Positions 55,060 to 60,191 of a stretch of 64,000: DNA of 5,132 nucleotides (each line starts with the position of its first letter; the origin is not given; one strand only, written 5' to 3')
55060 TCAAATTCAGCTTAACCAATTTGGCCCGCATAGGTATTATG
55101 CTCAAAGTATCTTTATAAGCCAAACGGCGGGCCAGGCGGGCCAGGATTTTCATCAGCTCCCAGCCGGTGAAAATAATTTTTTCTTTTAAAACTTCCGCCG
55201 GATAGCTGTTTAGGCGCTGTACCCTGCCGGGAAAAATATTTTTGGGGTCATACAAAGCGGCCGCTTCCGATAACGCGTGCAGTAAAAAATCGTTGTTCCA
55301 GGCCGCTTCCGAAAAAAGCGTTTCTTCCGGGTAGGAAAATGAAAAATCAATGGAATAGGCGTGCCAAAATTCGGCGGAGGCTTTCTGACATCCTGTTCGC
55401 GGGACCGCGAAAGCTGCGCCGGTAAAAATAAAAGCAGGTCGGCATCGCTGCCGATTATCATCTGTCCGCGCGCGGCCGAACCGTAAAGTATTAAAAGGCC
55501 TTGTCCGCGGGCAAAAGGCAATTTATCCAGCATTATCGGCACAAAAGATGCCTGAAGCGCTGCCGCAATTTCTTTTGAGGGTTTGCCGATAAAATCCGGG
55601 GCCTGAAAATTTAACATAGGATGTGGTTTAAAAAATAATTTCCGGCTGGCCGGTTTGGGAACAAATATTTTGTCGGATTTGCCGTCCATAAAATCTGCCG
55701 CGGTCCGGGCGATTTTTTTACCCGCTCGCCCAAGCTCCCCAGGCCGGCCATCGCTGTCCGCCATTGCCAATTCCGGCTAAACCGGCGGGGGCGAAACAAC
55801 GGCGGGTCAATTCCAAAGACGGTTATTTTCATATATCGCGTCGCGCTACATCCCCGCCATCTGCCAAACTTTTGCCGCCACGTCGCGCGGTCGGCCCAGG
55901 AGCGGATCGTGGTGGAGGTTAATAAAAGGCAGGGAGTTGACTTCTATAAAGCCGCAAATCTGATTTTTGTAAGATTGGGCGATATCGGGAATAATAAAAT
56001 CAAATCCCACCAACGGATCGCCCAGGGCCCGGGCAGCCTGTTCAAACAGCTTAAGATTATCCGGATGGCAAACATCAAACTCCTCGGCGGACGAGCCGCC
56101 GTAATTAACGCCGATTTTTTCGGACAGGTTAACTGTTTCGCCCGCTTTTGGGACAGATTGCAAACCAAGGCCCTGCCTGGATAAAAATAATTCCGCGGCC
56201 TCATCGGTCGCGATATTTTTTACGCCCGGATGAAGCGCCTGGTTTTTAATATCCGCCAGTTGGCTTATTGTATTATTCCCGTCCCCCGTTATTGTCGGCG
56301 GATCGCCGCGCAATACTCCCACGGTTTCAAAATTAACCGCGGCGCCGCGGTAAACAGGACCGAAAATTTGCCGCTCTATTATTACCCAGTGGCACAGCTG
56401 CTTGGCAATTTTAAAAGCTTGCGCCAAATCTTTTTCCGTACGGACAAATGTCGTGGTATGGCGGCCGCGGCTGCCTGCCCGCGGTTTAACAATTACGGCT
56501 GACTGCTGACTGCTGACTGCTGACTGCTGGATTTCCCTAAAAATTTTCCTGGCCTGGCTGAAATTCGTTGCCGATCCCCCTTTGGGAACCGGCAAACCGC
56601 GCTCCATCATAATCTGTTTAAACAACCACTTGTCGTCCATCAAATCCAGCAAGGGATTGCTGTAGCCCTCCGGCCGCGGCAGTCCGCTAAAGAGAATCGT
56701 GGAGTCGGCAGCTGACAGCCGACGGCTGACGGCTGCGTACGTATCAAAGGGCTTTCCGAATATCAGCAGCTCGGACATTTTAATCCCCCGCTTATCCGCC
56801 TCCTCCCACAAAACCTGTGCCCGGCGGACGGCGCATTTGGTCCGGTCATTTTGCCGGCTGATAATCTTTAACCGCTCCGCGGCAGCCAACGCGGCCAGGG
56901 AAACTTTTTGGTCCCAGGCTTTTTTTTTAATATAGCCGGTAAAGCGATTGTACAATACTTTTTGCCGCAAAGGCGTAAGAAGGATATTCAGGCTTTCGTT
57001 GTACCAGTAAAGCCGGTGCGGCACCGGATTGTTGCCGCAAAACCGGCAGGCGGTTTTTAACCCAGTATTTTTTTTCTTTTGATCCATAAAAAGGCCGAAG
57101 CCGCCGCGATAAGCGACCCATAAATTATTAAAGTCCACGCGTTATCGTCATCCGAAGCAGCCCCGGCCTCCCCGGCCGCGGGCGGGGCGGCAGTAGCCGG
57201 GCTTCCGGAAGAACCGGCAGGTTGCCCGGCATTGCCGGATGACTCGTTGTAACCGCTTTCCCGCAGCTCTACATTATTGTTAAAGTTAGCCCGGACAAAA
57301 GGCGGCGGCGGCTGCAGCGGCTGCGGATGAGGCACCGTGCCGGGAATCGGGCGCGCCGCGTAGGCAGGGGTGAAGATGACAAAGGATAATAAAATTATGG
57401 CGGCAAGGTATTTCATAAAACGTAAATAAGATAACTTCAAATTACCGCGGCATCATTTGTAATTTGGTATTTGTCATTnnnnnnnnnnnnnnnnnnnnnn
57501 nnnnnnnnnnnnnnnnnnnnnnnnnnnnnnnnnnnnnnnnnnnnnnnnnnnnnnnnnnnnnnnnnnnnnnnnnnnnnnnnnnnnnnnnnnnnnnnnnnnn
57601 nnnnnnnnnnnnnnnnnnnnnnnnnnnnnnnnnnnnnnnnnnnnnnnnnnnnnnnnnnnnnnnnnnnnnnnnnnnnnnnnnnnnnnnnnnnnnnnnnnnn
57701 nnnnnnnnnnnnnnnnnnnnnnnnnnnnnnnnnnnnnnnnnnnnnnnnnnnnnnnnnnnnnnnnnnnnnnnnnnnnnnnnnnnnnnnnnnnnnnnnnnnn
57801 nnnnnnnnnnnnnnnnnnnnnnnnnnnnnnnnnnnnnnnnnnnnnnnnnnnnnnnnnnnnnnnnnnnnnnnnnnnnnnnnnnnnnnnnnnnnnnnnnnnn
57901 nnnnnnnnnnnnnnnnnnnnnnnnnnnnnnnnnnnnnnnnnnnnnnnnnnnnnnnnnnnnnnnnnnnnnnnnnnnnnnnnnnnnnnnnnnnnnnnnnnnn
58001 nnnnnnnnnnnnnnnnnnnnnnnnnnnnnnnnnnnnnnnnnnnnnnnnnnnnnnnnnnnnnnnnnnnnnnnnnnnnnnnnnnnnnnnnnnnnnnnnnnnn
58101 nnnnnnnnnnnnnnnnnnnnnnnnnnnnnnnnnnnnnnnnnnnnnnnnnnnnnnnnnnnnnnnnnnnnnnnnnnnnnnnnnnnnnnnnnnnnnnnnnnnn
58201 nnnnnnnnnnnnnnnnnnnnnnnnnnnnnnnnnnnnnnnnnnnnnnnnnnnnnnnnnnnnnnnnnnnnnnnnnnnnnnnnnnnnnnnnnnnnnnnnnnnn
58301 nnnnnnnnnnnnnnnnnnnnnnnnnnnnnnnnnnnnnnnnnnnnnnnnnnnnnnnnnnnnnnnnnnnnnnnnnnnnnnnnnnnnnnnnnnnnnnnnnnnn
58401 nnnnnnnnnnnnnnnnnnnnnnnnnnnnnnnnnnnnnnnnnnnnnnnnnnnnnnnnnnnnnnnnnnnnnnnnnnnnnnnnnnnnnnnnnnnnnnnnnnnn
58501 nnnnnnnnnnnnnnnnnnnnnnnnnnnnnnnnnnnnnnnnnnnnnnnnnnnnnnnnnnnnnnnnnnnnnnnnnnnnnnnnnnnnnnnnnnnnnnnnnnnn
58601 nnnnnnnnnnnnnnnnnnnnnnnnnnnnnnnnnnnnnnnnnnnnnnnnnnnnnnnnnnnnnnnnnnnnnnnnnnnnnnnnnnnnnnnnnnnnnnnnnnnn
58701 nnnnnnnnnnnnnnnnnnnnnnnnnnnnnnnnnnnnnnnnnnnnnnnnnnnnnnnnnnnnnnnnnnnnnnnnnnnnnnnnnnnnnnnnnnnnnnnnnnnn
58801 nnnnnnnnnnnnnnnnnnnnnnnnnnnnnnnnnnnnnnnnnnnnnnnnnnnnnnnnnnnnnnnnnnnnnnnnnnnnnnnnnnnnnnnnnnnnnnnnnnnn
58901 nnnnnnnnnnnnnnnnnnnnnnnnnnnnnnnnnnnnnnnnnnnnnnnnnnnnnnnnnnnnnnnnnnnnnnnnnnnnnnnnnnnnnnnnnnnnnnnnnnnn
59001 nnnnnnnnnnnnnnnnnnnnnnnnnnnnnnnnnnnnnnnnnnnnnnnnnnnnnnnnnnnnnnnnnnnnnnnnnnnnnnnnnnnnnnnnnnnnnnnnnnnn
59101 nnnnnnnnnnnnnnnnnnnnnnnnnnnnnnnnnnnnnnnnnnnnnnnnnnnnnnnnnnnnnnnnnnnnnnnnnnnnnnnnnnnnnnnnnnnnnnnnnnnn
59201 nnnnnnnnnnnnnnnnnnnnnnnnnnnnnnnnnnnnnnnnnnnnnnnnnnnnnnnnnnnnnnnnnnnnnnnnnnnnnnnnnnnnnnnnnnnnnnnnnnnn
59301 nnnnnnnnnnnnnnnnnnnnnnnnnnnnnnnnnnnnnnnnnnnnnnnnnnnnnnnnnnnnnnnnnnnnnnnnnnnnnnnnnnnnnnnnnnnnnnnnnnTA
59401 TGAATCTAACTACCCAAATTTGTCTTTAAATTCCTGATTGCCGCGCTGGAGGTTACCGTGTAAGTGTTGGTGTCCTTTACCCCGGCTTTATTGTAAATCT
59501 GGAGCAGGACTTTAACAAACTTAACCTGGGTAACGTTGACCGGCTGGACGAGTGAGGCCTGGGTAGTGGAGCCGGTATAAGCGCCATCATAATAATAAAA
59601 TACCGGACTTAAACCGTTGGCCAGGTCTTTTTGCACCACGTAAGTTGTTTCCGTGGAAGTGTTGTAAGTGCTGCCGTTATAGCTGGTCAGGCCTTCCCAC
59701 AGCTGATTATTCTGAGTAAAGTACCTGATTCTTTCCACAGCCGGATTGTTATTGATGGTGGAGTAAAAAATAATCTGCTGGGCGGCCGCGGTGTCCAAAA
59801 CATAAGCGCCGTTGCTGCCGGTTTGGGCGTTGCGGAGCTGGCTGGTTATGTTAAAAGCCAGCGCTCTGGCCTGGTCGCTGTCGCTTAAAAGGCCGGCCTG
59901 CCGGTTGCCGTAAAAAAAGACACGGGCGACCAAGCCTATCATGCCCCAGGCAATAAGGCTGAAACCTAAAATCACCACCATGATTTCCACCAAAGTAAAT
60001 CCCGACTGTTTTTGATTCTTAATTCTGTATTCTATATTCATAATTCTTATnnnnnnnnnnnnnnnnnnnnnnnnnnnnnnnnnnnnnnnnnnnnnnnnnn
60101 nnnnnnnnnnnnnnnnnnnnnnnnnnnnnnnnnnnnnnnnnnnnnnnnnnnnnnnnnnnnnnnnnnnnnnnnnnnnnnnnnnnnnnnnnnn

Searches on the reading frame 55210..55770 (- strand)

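Call 30: search_protein_families(library=pfam, proteins=[window:55210-55770:-], max_evalue=0.01)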
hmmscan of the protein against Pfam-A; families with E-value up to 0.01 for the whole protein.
window:55210-55770:- (186 aa): 2 families
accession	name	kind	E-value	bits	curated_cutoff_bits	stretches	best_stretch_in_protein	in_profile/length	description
PF01909.29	NTP_transf_2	-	3.2e-05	24.7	21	1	90-122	14-46/93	Nucleotidyltransferase domain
PF18765.7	Polbeta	-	0.0092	16.6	26.9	0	93-124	16-47/93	Polymerase beta, Nucleotidyltransferase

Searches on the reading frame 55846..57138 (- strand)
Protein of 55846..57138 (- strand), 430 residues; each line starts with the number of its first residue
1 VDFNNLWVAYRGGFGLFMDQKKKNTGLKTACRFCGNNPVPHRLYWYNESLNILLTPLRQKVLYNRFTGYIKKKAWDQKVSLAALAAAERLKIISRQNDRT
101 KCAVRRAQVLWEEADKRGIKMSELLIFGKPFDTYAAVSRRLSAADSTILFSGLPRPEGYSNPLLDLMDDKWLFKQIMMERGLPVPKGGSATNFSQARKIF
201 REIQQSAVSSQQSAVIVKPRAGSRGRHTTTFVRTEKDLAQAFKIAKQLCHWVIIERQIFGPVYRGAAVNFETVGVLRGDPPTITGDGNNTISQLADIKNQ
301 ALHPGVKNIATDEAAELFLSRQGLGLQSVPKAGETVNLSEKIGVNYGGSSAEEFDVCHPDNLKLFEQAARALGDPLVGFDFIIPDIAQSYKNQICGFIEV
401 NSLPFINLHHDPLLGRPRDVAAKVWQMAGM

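Call 11: search_protein_families(library=ncbifam, proteins=[window:55846-57138:-])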
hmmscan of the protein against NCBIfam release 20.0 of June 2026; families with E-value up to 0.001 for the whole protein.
window:55846-57138:- (430 aa): 7 families
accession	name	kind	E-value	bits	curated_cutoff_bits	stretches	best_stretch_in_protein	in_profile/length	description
TIGR02068.2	cya_phycin_syn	equivalog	2.7e-50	171.3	850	1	165-427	209-469/862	cyanophycin synthetase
NF010623.0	PRK14016.1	subfamily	3.8e-50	170.9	877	1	166-427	211-470/871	cyanophycin synthetase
NF002688.0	PRK02471.1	equivalog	5.7e-36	124.2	425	1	166-426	486-749/756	bifunctional glutamate--cysteine ligase GshA/glutathione synthetase GshB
TIGR03103.1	trio_acet_GNAT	equivalog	1e-25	90.3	569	1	165-407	293-525/547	N-acetylglutaminylglutamine synthetase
TIGR01435.1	glu_cys_lig_rel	equivalog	4.6e-19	68.1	656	1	162-424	464-715/719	bifunctional glutamate--cysteine ligase/glutathione synthetase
TIGR00768.1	rimK_fam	subfamily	9.5e-06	25.2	143.4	1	167-248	85-157/276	RimK family alpha-L-glutamate ligase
NF002378.0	PRK01372.1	subfamily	0.00025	19.9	243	1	169-275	100-196/305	D-alanine--D-alanine ligase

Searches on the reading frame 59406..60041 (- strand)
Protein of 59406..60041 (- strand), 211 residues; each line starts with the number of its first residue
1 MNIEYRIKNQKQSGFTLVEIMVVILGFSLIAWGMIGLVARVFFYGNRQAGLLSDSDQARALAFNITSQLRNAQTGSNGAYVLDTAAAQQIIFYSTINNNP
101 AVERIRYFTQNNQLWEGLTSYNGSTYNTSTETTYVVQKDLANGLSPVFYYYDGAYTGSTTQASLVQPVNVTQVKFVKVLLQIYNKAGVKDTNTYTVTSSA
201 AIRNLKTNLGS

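Call 62: find_encoding_contigs(protein=window:59406-60041:-, flank=10000, max_places=10)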
Protein window:59406-60041:- (211 aa): no gene with exactly this product is on record in the collection.
